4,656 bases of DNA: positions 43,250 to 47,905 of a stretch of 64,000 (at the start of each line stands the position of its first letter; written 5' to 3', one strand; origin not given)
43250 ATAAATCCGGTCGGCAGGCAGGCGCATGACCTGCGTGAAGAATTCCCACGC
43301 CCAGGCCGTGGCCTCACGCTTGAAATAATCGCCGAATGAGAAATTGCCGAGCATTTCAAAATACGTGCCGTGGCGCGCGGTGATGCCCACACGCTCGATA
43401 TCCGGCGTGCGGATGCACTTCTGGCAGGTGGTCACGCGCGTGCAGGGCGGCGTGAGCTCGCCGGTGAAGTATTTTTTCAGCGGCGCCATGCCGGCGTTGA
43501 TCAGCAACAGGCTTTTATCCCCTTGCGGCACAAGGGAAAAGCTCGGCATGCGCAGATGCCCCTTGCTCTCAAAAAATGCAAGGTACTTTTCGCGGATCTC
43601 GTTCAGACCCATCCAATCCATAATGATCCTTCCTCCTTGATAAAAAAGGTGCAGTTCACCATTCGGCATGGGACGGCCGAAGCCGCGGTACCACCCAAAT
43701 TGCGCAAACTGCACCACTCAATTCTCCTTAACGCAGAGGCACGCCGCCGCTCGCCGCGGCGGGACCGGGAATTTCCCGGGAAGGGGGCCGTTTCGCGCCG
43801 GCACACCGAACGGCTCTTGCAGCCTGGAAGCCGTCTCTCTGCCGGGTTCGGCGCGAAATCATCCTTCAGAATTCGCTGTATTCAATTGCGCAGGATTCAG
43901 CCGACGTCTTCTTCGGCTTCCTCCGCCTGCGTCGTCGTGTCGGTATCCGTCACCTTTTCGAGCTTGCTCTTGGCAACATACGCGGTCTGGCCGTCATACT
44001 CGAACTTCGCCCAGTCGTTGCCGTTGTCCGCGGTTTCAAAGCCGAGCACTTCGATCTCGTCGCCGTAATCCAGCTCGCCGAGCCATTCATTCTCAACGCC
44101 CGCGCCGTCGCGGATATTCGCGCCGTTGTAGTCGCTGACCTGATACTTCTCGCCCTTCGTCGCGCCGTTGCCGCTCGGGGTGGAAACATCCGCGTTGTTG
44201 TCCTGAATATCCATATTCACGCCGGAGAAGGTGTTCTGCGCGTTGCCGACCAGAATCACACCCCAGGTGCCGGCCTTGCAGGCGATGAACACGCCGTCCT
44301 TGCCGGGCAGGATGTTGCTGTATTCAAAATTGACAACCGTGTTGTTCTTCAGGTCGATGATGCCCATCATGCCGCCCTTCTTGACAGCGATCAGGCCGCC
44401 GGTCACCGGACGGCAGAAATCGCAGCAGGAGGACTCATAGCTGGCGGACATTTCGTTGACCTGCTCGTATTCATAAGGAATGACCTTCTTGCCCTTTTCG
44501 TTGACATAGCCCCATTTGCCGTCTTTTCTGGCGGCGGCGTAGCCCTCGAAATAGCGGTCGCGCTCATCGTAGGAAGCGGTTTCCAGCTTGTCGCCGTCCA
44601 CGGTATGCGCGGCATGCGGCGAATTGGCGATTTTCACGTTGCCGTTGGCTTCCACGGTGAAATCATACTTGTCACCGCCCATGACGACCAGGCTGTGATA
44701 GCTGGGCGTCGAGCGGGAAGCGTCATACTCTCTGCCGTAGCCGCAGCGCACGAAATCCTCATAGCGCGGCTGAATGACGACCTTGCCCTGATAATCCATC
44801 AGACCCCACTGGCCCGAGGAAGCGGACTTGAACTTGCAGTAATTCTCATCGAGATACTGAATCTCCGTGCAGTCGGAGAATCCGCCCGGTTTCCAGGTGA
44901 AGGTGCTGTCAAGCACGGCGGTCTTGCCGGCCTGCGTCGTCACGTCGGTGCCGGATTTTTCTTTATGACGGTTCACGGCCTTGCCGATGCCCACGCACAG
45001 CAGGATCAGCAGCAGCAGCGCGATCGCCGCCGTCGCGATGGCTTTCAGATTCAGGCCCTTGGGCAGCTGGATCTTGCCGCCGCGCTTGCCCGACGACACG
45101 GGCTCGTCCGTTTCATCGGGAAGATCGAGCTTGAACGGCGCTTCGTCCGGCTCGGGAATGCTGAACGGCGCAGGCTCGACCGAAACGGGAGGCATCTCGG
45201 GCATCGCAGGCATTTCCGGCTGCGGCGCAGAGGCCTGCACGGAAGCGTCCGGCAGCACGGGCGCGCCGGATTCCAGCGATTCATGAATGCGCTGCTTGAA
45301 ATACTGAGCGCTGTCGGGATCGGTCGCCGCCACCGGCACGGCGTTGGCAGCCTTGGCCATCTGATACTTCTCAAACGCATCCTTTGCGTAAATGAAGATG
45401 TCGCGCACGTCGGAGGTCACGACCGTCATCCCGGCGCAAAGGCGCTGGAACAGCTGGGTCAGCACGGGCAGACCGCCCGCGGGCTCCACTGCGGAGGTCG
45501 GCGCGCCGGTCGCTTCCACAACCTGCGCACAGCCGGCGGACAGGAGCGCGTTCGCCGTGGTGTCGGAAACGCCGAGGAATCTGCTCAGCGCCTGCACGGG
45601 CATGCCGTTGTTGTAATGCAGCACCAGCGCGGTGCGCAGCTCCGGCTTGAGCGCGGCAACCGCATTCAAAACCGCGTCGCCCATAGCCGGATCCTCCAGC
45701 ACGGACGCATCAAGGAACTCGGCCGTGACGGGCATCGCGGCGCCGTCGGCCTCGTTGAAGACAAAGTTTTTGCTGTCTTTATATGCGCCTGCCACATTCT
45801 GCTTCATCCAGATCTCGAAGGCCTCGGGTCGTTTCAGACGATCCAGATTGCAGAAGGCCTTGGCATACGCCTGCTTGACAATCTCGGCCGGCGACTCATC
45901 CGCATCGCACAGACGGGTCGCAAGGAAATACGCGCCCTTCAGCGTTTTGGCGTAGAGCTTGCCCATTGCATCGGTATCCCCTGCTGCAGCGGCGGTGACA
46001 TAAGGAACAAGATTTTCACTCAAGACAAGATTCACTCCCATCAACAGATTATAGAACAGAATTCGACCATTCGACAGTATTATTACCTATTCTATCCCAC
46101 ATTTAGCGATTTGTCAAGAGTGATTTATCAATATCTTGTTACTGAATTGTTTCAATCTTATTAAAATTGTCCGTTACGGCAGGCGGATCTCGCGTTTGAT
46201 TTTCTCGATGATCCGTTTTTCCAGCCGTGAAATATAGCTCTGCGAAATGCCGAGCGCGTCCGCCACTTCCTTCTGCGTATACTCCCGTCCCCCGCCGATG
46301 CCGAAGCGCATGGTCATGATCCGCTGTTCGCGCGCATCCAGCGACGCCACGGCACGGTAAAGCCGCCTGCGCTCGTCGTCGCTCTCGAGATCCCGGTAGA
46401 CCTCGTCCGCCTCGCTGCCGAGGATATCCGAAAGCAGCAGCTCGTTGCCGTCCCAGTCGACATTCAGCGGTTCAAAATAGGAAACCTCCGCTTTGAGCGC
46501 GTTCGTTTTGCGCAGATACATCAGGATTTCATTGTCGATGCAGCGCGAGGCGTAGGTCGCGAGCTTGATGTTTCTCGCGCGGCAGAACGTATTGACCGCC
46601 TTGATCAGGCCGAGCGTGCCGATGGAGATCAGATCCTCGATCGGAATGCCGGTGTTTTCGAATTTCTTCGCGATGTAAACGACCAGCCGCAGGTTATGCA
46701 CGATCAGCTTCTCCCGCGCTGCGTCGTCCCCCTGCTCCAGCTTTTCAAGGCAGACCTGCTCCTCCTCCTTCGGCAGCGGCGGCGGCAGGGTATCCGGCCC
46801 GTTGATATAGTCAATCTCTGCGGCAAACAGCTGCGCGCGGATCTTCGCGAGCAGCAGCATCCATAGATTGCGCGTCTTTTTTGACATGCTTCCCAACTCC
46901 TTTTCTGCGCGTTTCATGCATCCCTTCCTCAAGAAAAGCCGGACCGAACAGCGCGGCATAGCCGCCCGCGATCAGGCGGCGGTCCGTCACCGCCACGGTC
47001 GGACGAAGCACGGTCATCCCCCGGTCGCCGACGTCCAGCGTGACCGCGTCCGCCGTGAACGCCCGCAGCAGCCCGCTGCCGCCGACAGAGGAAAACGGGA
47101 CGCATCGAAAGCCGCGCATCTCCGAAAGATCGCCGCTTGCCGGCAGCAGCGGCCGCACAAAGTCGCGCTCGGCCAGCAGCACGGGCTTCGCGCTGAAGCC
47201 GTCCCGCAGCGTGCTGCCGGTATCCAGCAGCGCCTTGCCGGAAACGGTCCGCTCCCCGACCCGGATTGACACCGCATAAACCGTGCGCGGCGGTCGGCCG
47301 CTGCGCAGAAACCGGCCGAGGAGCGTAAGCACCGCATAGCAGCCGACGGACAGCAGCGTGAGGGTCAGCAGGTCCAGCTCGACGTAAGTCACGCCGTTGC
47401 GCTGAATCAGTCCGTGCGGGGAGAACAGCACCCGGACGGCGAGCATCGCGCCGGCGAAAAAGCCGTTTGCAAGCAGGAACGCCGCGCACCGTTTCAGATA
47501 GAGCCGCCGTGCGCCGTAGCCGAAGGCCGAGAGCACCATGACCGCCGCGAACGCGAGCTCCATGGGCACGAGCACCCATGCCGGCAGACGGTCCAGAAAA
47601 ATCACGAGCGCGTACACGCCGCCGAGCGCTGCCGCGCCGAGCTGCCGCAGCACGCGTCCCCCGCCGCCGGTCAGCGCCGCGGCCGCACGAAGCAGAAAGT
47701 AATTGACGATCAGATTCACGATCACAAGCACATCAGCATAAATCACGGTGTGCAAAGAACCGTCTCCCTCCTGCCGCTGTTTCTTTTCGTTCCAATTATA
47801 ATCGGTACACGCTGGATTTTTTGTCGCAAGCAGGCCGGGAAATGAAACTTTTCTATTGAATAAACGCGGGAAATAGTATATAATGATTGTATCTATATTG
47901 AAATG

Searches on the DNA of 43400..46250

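Call 36: search_rna_families(source=window, start=43400, end=46250, threshold=evalue, max_evalue=1)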
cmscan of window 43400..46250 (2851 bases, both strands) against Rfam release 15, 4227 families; matches with E-value up to 1: 2.
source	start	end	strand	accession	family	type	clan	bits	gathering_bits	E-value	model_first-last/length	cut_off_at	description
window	43666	43873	-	RF00230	T-box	Cis-reg; leader;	-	52.5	93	5.7e-10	1-219/219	no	T-box leader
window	43770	43852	+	RF00649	mir-128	Gene; miRNA;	-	19.2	49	0.35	1-83/83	no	mir-128 microRNA precursor family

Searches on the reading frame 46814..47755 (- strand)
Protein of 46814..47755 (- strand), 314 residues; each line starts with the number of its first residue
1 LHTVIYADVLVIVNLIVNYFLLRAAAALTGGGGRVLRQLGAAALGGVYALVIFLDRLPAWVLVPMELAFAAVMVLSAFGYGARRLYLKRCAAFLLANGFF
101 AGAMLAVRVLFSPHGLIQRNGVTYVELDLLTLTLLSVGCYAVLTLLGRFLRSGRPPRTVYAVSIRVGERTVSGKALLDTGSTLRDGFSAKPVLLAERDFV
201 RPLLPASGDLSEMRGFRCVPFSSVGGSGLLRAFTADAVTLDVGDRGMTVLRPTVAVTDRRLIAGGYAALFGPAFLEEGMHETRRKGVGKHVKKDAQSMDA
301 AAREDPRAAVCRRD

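Call 9: search_protein_families(library=pfam, proteins=[window:46814-47755:-], max_evalue=0.01)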
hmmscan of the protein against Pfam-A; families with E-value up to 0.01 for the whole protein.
seq(314 aa): 1 family
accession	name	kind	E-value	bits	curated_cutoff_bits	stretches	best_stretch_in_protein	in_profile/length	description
PF03419.18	Peptidase_U4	-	3.3e-51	174.7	28.4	1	4-272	1-282/284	Sporulation factor SpoIIGA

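Call 23: find_related_loci(query=window:46922-47755:-, collection=genome_contigs, flank=5000)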
Query seq(278 aa) (278 aa) in genome_contigs; peptide patterns used: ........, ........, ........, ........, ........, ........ (x = any residue, [..] = any of these).
257 stretches matched a pattern; 2 encode a relative of the query (tblastn E <= 1e-3); 2 distinct loci.
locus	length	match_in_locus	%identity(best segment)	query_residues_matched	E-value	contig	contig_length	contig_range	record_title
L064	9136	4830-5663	92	1-278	1e-145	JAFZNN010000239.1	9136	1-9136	MAG: Clostridia bacterium isolate RGIG7928 Water_buffalos_Rumen-1__c1014342, whole genome shotgun sequence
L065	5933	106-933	43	1-276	2e-74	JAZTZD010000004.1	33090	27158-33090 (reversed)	MAG: Acutalibacteraceae bacterium isolate T1900045324_YK20190013.MAGScoT_cleanbin_000044 SGB_6418_k141_1851878, whole ge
